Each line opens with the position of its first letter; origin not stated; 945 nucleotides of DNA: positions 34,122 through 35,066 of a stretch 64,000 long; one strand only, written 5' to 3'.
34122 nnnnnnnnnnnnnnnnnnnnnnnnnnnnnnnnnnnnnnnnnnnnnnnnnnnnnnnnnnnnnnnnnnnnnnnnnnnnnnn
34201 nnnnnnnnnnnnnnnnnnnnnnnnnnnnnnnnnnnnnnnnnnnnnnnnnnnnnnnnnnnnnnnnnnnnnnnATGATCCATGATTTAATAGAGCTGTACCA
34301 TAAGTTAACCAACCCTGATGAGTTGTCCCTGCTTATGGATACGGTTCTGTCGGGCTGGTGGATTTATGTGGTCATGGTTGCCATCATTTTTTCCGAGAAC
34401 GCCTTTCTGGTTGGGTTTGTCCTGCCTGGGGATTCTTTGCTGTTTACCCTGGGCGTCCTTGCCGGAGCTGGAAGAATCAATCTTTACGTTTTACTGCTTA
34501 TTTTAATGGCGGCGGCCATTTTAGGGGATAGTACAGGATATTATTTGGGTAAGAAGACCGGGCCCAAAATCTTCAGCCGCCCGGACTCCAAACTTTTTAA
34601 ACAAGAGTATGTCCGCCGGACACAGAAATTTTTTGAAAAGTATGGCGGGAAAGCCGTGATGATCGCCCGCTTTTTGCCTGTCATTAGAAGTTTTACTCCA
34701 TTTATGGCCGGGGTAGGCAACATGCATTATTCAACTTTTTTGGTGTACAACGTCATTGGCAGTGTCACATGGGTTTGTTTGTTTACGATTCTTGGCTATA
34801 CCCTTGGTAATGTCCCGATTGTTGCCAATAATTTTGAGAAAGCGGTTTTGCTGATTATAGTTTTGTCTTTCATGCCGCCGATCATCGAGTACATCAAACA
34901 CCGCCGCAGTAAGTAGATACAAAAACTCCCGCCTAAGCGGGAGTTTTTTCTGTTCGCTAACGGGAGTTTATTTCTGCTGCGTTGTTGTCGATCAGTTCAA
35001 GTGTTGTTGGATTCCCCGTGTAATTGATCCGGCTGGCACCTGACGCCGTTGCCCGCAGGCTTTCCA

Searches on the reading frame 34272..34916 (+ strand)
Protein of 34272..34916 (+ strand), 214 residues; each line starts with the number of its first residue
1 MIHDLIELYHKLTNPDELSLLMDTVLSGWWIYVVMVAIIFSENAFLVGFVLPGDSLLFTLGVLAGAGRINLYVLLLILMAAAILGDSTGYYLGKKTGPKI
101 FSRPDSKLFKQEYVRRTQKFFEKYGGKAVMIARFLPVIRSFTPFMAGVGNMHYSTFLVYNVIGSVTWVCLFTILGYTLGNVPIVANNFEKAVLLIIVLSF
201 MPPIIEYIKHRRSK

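Call 3: search_protein_families(library=pfam, proteins=[window:34272-34916:+], max_evalue=0.01)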
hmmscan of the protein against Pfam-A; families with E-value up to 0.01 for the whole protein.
window:34272-34916:+ (214 aa): 1 family
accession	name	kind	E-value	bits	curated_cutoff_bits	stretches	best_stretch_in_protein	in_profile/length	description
PF09335.16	VTT_dom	-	1.9e-24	86.9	33.9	1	51-176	1-122/123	VTT domain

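Call 85: search_protein_families(library=ncbifam, proteins=[window:34272-34916:+], max_evalue=0.001)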
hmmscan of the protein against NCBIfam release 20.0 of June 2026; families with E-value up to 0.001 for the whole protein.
window:34272-34916:+ (214 aa): 3 families
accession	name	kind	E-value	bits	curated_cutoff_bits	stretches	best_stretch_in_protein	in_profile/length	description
NF008102.0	PRK10847.1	equivalog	3.6e-59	200.2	236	1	27-213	25-213/219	DedA family protein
NF052604.1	UndecprPTUtpABac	equivalog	9.6e-16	58.4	250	1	50-200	28-183/198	undecaprenyl phosphate transporter UptA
NF052605.1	UndecprPTUptAStph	equivalog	4.4e-15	56.2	300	1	28-181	10-165/197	undecaprenyl phosphate transporter UptA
